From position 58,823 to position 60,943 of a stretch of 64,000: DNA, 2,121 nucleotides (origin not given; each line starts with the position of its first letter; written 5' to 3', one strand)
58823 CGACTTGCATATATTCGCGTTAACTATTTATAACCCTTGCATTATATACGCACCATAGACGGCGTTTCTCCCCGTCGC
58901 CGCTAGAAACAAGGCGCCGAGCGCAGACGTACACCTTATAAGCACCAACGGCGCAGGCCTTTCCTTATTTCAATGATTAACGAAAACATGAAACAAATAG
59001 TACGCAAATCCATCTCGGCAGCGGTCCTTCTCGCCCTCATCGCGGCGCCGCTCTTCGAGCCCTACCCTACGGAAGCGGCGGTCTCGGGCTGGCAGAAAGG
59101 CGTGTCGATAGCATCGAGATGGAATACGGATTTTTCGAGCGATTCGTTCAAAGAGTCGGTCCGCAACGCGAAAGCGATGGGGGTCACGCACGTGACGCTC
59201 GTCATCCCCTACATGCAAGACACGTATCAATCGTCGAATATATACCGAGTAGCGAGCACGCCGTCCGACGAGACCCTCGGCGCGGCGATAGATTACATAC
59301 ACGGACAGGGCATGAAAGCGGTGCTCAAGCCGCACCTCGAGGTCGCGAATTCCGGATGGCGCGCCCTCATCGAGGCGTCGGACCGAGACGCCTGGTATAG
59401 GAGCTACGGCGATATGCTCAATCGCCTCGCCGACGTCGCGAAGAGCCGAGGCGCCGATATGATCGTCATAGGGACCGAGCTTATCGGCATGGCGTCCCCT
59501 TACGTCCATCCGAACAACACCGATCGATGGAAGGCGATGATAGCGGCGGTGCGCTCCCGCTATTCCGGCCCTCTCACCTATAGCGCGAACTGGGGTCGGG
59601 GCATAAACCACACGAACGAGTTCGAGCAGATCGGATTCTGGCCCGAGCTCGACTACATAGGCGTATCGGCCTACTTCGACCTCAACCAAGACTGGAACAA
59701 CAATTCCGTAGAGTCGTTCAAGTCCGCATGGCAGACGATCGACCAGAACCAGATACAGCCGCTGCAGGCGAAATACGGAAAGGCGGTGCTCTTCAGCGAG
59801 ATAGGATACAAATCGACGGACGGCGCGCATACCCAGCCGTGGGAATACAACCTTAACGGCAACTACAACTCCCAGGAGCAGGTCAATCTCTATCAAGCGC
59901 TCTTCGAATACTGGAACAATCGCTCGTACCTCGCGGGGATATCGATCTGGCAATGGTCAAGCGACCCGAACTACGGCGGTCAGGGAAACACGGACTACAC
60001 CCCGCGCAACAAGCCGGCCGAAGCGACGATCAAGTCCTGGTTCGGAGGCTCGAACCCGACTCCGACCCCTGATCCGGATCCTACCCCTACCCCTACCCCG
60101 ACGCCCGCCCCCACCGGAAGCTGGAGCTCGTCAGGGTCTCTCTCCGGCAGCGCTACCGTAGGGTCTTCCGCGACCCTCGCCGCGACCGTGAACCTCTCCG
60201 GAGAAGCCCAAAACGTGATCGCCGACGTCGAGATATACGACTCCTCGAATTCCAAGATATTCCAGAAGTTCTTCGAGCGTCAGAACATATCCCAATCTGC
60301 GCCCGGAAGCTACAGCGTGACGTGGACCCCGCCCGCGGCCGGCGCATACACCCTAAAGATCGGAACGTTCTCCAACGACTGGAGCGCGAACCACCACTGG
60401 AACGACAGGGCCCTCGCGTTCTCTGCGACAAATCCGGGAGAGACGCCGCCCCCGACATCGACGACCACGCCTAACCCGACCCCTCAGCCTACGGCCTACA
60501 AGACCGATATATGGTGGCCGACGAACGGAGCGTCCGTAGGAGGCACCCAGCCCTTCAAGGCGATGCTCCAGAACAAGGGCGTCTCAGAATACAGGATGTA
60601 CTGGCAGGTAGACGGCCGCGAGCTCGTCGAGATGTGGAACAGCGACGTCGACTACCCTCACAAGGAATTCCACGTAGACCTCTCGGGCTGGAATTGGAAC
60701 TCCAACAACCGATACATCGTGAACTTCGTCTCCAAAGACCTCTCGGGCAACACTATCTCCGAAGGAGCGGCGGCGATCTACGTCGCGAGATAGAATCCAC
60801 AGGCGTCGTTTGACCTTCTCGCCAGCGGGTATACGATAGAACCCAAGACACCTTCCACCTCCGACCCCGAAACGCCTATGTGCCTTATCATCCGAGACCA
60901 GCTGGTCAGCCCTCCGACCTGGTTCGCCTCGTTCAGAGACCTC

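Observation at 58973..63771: Two secreted glycoside hydrolases share a novel ~95-aa module present four times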

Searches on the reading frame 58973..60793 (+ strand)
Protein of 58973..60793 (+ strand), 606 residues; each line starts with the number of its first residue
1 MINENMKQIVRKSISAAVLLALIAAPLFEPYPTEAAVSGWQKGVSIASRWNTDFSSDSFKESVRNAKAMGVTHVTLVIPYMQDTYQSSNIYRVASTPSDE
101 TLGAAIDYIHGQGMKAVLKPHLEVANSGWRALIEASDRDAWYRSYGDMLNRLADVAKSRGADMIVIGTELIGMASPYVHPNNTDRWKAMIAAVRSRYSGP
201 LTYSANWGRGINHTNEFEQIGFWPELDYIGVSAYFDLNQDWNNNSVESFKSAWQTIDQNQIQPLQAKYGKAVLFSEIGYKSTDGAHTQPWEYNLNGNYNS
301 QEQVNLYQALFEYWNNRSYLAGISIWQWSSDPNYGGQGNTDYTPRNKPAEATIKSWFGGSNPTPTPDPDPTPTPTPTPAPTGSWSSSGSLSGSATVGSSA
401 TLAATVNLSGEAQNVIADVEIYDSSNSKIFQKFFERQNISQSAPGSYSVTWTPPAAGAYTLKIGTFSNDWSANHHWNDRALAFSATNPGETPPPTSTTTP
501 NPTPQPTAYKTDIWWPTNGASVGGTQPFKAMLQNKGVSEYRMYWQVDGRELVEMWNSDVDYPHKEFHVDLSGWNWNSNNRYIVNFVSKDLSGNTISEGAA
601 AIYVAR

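Call 3: search_protein_families(library=pfam, proteins=[window:58973-60793:+], max_evalue=1)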
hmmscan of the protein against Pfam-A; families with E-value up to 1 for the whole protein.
window:58973-60793:+ (606 aa): 6 families
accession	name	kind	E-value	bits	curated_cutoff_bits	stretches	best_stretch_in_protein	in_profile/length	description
PF22612.2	GH113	-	2.8e-53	181.6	27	1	52-344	10-286/289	Glycoside Hydrolase Family 113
PF14524.12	Wzt_C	-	6.9e-05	23.3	30.4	1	388-486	22-130/143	Wzt C-terminal domain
PF07705.17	CARDB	-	0.017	15.7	22.7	1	391-463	12-81/101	CARDB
PF01261.30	AP_endonuc_2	-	0.029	14.5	31.1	0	53-121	64-127/249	Xylose isomerase-like TIM barrel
PF00630.25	Filamin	-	0.033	15.5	26.9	1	405-463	26-80/93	Filamin/ABP280 repeat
PF12690.13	BsuPI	-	0.064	13.7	22.9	1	418-463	47-94/101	Intracellular proteinase inhibitor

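Call 4: search_protein_families(library=ncbifam, proteins=[window:58973-60793:+], max_evalue=1)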
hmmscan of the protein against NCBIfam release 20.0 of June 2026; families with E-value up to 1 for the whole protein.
window:58973-60793:+ (606 aa): 2 families
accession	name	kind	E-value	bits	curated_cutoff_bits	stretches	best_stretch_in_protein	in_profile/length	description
NF037973.1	metallo_SslE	exception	0.039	11.3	3000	1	339-384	31-90/1519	lipoprotein metalloprotease SslE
NF041940.1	choice_anch_X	domain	0.097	12.4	25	1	445-462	17-34/37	choice-of-anchor X domain-containing protein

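Call 36: list_cluster_members(proteins=[window:58973-60793:+, window:62029-63771:+, window:55947-58385:+, P0002, P0003, P0044, P0013, P0061, P0021, P0066])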
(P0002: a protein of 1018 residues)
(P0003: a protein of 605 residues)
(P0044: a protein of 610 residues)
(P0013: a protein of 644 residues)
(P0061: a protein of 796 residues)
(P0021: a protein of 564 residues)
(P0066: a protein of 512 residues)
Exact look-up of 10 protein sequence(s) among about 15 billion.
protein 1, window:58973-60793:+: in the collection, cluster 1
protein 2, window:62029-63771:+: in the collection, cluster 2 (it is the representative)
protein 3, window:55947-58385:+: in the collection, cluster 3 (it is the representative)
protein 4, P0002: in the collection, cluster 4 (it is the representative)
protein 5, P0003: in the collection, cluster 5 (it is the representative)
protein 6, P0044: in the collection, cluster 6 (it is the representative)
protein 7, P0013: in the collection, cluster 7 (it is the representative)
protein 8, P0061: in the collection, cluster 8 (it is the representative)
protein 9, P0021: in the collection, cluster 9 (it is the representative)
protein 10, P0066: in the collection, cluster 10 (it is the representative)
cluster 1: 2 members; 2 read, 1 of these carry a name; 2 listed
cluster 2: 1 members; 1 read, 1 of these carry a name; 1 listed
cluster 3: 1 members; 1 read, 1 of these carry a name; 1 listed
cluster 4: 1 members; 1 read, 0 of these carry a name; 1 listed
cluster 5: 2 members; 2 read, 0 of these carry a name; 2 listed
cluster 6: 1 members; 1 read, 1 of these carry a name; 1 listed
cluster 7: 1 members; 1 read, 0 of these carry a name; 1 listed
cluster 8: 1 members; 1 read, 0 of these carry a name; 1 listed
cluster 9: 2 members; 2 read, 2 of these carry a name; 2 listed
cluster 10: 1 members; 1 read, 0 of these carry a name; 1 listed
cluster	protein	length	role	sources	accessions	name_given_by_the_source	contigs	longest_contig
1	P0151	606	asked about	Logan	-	-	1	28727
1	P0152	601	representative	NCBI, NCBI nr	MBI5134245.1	MAG: hypothetical protein HZA81_02555 [Candidatus Taylorbacteria bacterium] | hypothetical protein [Candidatus Taylorbacteria bacterium]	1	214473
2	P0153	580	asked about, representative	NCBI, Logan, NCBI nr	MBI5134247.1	MAG: glycoside hydrolase family 6 protein [Candidatus Taylorbacteria bacterium] | glycoside hydrolase family 6 protein [Candidatus Taylorbacteria bacterium]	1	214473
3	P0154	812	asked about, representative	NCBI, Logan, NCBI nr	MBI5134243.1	MAG: hypothetical protein HZA81_02545 [Candidatus Taylorbacteria bacterium] | hypothetical protein [Candidatus Taylorbacteria bacterium]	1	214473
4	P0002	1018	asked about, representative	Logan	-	-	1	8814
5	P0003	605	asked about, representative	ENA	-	-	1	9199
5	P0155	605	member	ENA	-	-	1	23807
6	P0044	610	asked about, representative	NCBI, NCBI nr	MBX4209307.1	hypothetical protein KW799_01225 [Candidatus Parcubacteria bacterium] | hypothetical protein [Candidatus Parcubacteria bacterium]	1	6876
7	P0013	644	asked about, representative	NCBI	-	-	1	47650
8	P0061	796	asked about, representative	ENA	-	-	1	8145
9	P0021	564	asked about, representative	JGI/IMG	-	hypothetical protein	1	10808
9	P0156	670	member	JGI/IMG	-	subtilisin family serine protease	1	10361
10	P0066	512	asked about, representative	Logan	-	-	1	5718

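Call 73: search_solved_structures(query=window:58973-60793:+, max_evalue=0.001, show_alignments=1)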
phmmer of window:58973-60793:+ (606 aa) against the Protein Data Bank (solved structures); distinct sequences matched with E-value up to 0.001: 7.
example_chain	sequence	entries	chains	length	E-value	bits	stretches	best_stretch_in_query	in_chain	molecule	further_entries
5ylh_A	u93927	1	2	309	1e-29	106.8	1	54-357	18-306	beta-1,4-mannanase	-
5yli_B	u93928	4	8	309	6.6e-29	104.2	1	54-357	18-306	beta-1,4-mannanas | beta-1,4-mannanase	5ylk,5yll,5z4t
4cd6_A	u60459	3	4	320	7.1e-25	90.9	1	55-357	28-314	ENDO-BETA-1,4-MANNANASE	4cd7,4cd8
3civ_A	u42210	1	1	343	9.4e-25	90.5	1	55-357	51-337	Endo-beta-1,4-mannanase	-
7dv7_A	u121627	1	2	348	5.1e-18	68.2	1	52-359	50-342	Endo-beta-1,4-mannanase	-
7dvz_A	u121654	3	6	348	5.4e-18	68.1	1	52-359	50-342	Endo-beta-1,4-mannanase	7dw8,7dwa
7dvj_A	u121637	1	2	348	2.8e-17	65.8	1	52-359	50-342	Endo-beta-1,4-mannanase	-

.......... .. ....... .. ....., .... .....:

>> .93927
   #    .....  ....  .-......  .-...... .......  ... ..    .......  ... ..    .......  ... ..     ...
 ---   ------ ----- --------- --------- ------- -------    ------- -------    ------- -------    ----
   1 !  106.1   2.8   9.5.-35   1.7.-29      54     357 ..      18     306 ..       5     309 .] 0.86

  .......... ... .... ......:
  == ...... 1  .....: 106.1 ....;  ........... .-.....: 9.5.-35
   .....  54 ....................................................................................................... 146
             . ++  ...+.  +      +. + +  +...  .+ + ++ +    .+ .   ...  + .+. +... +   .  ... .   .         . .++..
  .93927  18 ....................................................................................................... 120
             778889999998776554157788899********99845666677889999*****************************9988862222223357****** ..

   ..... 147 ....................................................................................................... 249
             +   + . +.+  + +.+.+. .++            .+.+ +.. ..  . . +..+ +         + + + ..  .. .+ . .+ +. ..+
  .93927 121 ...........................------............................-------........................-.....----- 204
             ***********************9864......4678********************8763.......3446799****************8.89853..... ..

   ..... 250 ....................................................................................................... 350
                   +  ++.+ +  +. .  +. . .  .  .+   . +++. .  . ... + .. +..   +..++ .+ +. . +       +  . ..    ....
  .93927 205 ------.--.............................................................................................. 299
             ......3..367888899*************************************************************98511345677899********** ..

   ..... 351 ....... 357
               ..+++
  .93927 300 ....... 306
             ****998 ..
